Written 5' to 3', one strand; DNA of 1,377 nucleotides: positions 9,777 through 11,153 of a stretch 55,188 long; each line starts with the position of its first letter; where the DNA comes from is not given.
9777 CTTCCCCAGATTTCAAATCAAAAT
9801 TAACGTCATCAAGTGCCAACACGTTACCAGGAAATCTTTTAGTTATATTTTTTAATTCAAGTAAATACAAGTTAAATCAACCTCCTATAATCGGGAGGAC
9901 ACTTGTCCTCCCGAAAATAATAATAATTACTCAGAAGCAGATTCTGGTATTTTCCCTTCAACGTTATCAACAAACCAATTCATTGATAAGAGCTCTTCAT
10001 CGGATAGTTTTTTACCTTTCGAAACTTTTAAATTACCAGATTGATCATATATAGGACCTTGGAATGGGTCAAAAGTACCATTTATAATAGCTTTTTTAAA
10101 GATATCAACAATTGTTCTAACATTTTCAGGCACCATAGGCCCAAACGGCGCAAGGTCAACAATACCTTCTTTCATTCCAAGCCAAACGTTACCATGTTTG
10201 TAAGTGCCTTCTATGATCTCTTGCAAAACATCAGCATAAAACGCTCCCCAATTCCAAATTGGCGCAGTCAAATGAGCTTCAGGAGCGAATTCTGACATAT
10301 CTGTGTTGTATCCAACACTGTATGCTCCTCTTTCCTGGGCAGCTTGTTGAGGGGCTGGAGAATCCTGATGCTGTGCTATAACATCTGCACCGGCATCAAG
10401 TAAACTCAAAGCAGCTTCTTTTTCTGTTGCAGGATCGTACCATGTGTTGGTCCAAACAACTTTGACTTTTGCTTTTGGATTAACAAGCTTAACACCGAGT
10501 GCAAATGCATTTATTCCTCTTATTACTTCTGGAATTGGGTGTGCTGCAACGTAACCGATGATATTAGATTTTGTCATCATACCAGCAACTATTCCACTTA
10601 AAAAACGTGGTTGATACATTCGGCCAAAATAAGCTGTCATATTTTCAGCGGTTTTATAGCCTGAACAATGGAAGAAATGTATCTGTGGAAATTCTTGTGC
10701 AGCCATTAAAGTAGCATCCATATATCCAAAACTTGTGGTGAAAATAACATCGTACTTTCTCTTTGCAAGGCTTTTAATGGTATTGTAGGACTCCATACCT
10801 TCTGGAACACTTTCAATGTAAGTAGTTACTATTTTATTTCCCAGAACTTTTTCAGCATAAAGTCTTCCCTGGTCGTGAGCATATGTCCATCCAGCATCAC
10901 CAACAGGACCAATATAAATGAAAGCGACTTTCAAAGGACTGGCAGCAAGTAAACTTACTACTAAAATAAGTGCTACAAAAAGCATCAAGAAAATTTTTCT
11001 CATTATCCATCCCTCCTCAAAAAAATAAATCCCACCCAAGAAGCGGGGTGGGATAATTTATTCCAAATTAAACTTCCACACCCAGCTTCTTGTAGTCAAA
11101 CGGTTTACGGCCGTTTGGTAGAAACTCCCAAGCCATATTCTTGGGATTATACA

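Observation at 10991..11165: Guanine riboswitch (OFF-type, transcriptional) controlling a BMP-family nucleoside ABC importer operon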

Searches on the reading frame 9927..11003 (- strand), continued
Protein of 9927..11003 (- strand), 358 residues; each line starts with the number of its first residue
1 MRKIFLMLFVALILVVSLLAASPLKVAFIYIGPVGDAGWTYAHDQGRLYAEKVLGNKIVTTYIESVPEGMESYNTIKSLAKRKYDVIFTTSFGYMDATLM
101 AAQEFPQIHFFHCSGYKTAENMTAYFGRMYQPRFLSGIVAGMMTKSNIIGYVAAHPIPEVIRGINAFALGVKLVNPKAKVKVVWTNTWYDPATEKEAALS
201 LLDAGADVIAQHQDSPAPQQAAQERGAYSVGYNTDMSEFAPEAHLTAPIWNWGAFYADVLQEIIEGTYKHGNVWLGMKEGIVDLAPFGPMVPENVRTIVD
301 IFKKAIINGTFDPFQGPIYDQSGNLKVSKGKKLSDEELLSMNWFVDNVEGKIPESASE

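Call 45: search_protein_families(library=ncbifam, proteins=[L003:1861-2472:+, L075:1878-2468:+, L050:1669-2325:+, L048:1715-2380:+])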
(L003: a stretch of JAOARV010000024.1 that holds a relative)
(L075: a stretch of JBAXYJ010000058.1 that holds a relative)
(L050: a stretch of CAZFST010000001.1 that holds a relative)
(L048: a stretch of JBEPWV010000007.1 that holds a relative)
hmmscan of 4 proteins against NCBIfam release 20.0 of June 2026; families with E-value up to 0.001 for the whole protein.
L003:1861-2472:+ (203 aa): 18 families
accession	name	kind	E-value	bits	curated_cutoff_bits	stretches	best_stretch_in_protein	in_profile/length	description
NF006671.0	PRK09219.1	equivalog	2.2e-81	272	177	1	14-202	1-189/192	xanthine phosphoribosyltransferase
TIGR01744.1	XPRTase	equivalog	1.5e-75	253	164.45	1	14-200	1-187/191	xanthine phosphoribosyltransferase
NF006328.0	PRK08558.1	equivalog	1.1e-25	90.6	184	1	17-182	68-228/238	adenine phosphoribosyltransferase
TIGR01743.1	purR_Bsub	equivalog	4.4e-20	71.8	258.7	1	45-192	110-254/268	pur operon repressor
NF002635.0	PRK02304.1-4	subfamily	6.9e-16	58.3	146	1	43-196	34-179/188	adenine phosphoribosyltransferase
NF040646.1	HPT_Archaea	equivalog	5.9e-15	55.3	200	1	42-193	33-176/184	hypoxanthine/guanine phosphoribosyltransferase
NF002636.0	PRK02304.1-5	equivalog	8.4e-14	51.4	125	1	45-181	36-168/176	adenine phosphoribosyltransferase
NF002632.0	PRK02304.1-1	equivalog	8.6e-14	51.7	243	1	37-189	33-178/183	adenine phosphoribosyltransferase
NF005592.0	PRK07322.1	subfamily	1.7e-13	50.3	143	1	44-171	34-161/180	adenine phosphoribosyltransferase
NF002634.0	PRK02304.1-3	equivalog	1.1e-12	48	170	1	44-189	36-177/182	adenine phosphoribosyltransferase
TIGR01090.1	apt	equivalog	1.3e-12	48.2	185.85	1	52-188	35-166/169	adenine phosphoribosyltransferase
NF009211.0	PRK12560.1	equivalog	2e-12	47.3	188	1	45-192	34-177/187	adenine phosphoribosyltransferase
NF002633.0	PRK02304.1-2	equivalog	4.1e-10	39.7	224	1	53-185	38-164/172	adenine phosphoribosyltransferase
TIGR00336.1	pyrE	equivalog_domain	9.1e-06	25.6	106.8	1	77-190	56-169/173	orotate phosphoribosyltransferase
TIGR01367.1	pyrE_Therm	equivalog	1.5e-05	24.7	150.25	0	47-176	40-149/187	orotate phosphoribosyltransferase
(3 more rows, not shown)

L075:1878-2468:+ (196 aa): 19 families
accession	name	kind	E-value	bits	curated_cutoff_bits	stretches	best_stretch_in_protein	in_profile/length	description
NF006671.0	PRK09219.1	equivalog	3.9e-83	277.7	177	1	8-195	1-188/192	xanthine phosphoribosyltransferase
TIGR01744.1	XPRTase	equivalog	9.1e-76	253.7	164.45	1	8-195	1-188/191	xanthine phosphoribosyltransferase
NF006328.0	PRK08558.1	equivalog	8.8e-25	87.7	184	1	6-167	57-219/238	adenine phosphoribosyltransferase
TIGR01743.1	purR_Bsub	equivalog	2.1e-21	76.1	258.7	1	4-173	78-241/268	pur operon repressor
NF002635.0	PRK02304.1-4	subfamily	4.9e-16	58.8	146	1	37-188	34-177/188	adenine phosphoribosyltransferase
NF009211.0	PRK12560.1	equivalog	8.3e-16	58.3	188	1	45-191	40-182/187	adenine phosphoribosyltransferase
NF040646.1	HPT_Archaea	equivalog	1e-14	54.6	200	1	37-188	34-177/184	hypoxanthine/guanine phosphoribosyltransferase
NF002634.0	PRK02304.1-3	equivalog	1.2e-13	51.1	170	1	42-183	40-177/182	adenine phosphoribosyltransferase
NF002636.0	PRK02304.1-5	equivalog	3.2e-13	49.5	125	1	40-175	37-168/176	adenine phosphoribosyltransferase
TIGR01090.1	apt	equivalog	3.4e-13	50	185.85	1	40-181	29-165/169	adenine phosphoribosyltransferase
NF002633.0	PRK02304.1-2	equivalog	3.9e-12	46.3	224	1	40-176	31-163/172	adenine phosphoribosyltransferase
NF002632.0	PRK02304.1-1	equivalog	2.8e-11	43.5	243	1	49-183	48-178/183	adenine phosphoribosyltransferase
NF005592.0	PRK07322.1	subfamily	4.5e-10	39.2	143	1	38-164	34-160/180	adenine phosphoribosyltransferase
TIGR00336.1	pyrE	equivalog_domain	8.1e-08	32.2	106.8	1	122-185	106-170/173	orotate phosphoribosyltransferase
TIGR01367.1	pyrE_Therm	equivalog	2.9e-07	30.3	150.25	1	120-168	101-149/187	orotate phosphoribosyltransferase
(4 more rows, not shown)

L050:1669-2325:+ (218 aa): 13 families
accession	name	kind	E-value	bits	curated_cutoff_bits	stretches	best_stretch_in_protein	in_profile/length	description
NF006671.0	PRK09219.1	equivalog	4.5e-77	257.9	177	1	27-209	1-183/192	xanthine phosphoribosyltransferase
TIGR01744.1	XPRTase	equivalog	1.8e-69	233.2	164.45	1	27-214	1-188/191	xanthine phosphoribosyltransferase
NF006328.0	PRK08558.1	equivalog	3.3e-17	62.9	184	1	56-186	91-219/238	adenine phosphoribosyltransferase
TIGR01743.1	purR_Bsub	equivalog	3.5e-16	59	258.7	1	36-182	91-233/268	pur operon repressor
NF040646.1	HPT_Archaea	equivalog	8.4e-12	45.1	200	1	56-202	34-172/184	hypoxanthine/guanine phosphoribosyltransferase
NF002635.0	PRK02304.1-4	subfamily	2.5e-11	43.5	146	1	56-204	34-174/188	adenine phosphoribosyltransferase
NF002632.0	PRK02304.1-1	equivalog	3.3e-10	40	243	1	71-202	51-178/183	adenine phosphoribosyltransferase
NF002636.0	PRK02304.1-5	equivalog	2.3e-09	37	125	1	63-184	45-158/176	adenine phosphoribosyltransferase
NF009211.0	PRK12560.1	equivalog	5.6e-09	36.1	188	1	71-204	47-176/187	adenine phosphoribosyltransferase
NF002634.0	PRK02304.1-3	equivalog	1.3e-08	34.7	170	1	73-202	52-177/182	adenine phosphoribosyltransferase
TIGR01090.1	apt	equivalog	8.1e-08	32.5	185.85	1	74-201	44-166/169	adenine phosphoribosyltransferase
NF002633.0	PRK02304.1-2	equivalog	4.9e-07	29.7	224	1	71-191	43-159/172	adenine phosphoribosyltransferase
NF005592.0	PRK07322.1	subfamily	3.2e-05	23.4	143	1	76-176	52-153/180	adenine phosphoribosyltransferase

L048:1715-2380:+ (221 aa): 18 families
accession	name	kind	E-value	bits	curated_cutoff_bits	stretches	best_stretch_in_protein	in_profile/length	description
NF006671.0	PRK09219.1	equivalog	2.7e-82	274.9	177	1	34-221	1-188/192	xanthine phosphoribosyltransferase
TIGR01744.1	XPRTase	equivalog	1e-73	247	164.45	1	34-220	1-187/191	xanthine phosphoribosyltransferase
NF006328.0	PRK08558.1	equivalog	1.1e-21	77.6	184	1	63-190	91-216/238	adenine phosphoribosyltransferase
TIGR01743.1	purR_Bsub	equivalog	3.7e-18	65.5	258.7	1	66-192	111-236/268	pur operon repressor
NF002635.0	PRK02304.1-4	subfamily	6.4e-18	65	146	1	63-212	34-175/188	adenine phosphoribosyltransferase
NF040646.1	HPT_Archaea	equivalog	1.8e-17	63.5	200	1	63-212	34-175/184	hypoxanthine/guanine phosphoribosyltransferase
NF009211.0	PRK12560.1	equivalog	7.8e-15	55.1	188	1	67-213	36-178/187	adenine phosphoribosyltransferase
NF002636.0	PRK02304.1-5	equivalog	2.3e-13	50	125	1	66-198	37-165/176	adenine phosphoribosyltransferase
NF002634.0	PRK02304.1-3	equivalog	7.7e-12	45.3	170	1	67-208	39-176/182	adenine phosphoribosyltransferase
TIGR01090.1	apt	equivalog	9.5e-12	45.3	185.85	1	67-205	30-163/169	adenine phosphoribosyltransferase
NF002632.0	PRK02304.1-1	equivalog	2.6e-11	43.6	243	1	75-209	48-178/183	adenine phosphoribosyltransferase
NF005592.0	PRK07322.1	subfamily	8.7e-08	31.7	143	1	64-190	34-160/180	adenine phosphoribosyltransferase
NF002633.0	PRK02304.1-2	equivalog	1.5e-06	28.1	224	1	73-199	38-160/172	adenine phosphoribosyltransferase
TIGR00336.1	pyrE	equivalog_domain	6e-05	22.9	106.8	1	86-212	57-171/173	orotate phosphoribosyltransferase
NF002620.0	PRK02277.1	subfamily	8.2e-05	22.3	115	1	66-211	67-197/201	orotate phosphoribosyltransferase-like protein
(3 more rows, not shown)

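Call 66: list_cluster_members(proteins=[window:9927-11003:-, window:11234-12526:-, window:8371-9870:-, window:3106-3918:-])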
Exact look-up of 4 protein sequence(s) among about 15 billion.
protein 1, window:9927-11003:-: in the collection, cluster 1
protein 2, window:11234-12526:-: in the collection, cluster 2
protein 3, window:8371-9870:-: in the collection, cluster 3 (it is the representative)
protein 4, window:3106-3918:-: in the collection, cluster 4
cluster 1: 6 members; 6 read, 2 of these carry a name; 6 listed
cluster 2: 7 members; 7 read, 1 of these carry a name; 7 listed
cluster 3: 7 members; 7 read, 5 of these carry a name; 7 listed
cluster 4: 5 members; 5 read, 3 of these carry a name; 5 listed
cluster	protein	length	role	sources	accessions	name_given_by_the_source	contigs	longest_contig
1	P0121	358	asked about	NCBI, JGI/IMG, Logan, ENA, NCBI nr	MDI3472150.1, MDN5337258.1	MAG: basic rane protein [Thermotogaceae bacterium] | basic membrane protein A | basic rane protein [Thermotogaceae bacterium]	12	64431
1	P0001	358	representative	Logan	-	-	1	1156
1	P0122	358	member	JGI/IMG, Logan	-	basic membrane protein A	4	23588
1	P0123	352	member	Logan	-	-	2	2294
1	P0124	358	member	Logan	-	-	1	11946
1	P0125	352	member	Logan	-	-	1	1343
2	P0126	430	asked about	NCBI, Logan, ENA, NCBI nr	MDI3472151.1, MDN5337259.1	MAG: adenylosuccinate lyase [Thermotogaceae bacterium] | adenylosuccinate lyase [Thermotogaceae bacterium]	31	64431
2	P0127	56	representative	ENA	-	-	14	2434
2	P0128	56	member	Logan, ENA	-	-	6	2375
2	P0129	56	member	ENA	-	-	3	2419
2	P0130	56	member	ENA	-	-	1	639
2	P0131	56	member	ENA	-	-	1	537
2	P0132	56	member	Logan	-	-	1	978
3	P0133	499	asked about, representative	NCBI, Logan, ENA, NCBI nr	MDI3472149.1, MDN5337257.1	MAG: ral nucleoside transport system ATP-binding protein [Thermotogaceae bacterium] | ral nucleoside transport system ATP-binding protein [Thermotogaceae bacterium]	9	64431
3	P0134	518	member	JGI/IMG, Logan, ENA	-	simple sugar transport system ATP-binding protein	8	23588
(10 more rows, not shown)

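Call 68: list_cluster_members(proteins=[L097:10044-10748:+, L097:8148-9032:+, L097:7079-8164:+, L082:358-1650:+, L082:1892-2983:+])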
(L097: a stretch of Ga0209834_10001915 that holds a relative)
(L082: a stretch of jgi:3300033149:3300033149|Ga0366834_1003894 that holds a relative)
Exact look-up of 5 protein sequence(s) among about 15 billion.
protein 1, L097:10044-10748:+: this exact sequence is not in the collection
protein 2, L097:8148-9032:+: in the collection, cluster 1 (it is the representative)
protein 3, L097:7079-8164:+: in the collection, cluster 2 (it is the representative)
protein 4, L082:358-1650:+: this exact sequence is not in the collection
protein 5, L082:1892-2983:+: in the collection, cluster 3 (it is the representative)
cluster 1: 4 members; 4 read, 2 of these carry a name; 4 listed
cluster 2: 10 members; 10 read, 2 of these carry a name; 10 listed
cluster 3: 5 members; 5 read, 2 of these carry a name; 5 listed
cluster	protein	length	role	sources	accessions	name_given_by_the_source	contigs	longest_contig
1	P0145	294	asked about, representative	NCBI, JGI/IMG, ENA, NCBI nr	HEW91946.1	MAG TPA: DUF89 family protein [Thermotogaceae bacterium] | DUF89 family protein [Thermotogaceae bacterium]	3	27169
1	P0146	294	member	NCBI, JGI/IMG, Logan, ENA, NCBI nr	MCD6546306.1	MAG: DUF89 family protein [Thermotogae bacterium] | DUF89 family protein [Thermotogota bacterium]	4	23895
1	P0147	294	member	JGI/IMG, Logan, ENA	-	-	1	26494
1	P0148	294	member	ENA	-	-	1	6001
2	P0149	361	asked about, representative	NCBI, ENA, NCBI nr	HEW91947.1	MAG TPA: DUF1611 domain-containing protein [Thermotogaceae bacterium] | DUF1611 domain-containing protein [Thermotogaceae bacterium]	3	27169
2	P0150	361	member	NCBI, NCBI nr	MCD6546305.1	MAG: DUF1611 domain-containing protein [Thermotogae bacterium] | DUF1611 domain-containing protein [Thermotogota bacterium]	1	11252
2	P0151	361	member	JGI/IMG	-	-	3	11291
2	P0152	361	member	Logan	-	-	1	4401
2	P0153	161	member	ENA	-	-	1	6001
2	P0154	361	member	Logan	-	-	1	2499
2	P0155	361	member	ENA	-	-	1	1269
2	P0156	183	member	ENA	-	-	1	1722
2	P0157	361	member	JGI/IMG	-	-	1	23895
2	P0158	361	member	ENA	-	-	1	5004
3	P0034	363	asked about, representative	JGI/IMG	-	-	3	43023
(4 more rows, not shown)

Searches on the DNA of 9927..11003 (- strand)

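Call 27: search_rna_families(sources=[L081, L082, L085, L086, L087, L088, L089, L091, L093, L094, L095, L096, L003, L017, L050, L075, L001, L008, L025, L048], threshold=gathering)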
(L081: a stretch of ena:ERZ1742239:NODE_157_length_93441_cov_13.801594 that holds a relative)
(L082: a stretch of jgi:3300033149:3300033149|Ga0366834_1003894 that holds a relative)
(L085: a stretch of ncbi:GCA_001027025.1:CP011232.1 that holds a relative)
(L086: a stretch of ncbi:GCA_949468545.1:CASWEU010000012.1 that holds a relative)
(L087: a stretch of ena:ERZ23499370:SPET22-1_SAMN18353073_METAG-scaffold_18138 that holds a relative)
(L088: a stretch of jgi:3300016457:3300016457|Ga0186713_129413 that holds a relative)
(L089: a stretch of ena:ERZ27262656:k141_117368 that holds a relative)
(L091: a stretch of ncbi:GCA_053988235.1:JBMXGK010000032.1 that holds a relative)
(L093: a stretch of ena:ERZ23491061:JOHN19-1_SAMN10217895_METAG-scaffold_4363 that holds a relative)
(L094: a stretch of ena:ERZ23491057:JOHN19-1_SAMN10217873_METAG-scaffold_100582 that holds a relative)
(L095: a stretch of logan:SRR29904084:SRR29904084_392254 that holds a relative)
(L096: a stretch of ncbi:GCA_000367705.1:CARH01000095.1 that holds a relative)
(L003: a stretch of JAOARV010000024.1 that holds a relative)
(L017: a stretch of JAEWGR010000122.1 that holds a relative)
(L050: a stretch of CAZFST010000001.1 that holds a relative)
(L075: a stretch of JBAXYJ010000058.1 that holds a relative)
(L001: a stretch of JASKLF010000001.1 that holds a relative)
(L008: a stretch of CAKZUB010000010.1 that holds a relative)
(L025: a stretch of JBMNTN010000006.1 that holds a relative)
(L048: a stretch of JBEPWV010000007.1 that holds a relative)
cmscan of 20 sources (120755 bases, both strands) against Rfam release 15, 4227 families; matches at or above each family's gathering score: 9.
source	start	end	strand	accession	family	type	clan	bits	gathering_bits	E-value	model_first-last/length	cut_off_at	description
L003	1690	1791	+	RF00167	Purine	Cis-reg; riboswitch;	CL00123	88.4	37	1.8e-14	1-102/102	no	Purine riboswitch aptamer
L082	1720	1821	+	RF00167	Purine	Cis-reg; riboswitch;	CL00123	86.4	37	5.6e-14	1-102/102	no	Purine riboswitch aptamer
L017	2059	2160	+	RF00167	Purine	Cis-reg; riboswitch;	CL00123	84.6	37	1.6e-13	1-102/102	no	Purine riboswitch aptamer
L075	1677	1778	+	RF00167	Purine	Cis-reg; riboswitch;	CL00123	82.6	37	4.7e-13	1-102/102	no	Purine riboswitch aptamer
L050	1578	1678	+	RF00167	Purine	Cis-reg; riboswitch;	CL00123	73.2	37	8.6e-11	1-102/102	no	Purine riboswitch aptamer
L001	233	304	+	RF00005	tRNA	Gene; tRNA;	CL00001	71.2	29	2.7e-13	1-71/71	no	tRNA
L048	1642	1744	+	RF00167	Purine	Cis-reg; riboswitch;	CL00123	63.7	37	1.7e-08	1-102/102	no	Purine riboswitch aptamer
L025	206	302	-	RF00504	Glycine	Cis-reg; riboswitch;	CL00125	52.4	32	1.3e-07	1-94/94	no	Glycine riboswitch aptamer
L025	138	203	-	RF00504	Glycine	Cis-reg; riboswitch;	CL00125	41.2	32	0.00011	8-87/94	no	Glycine riboswitch aptamer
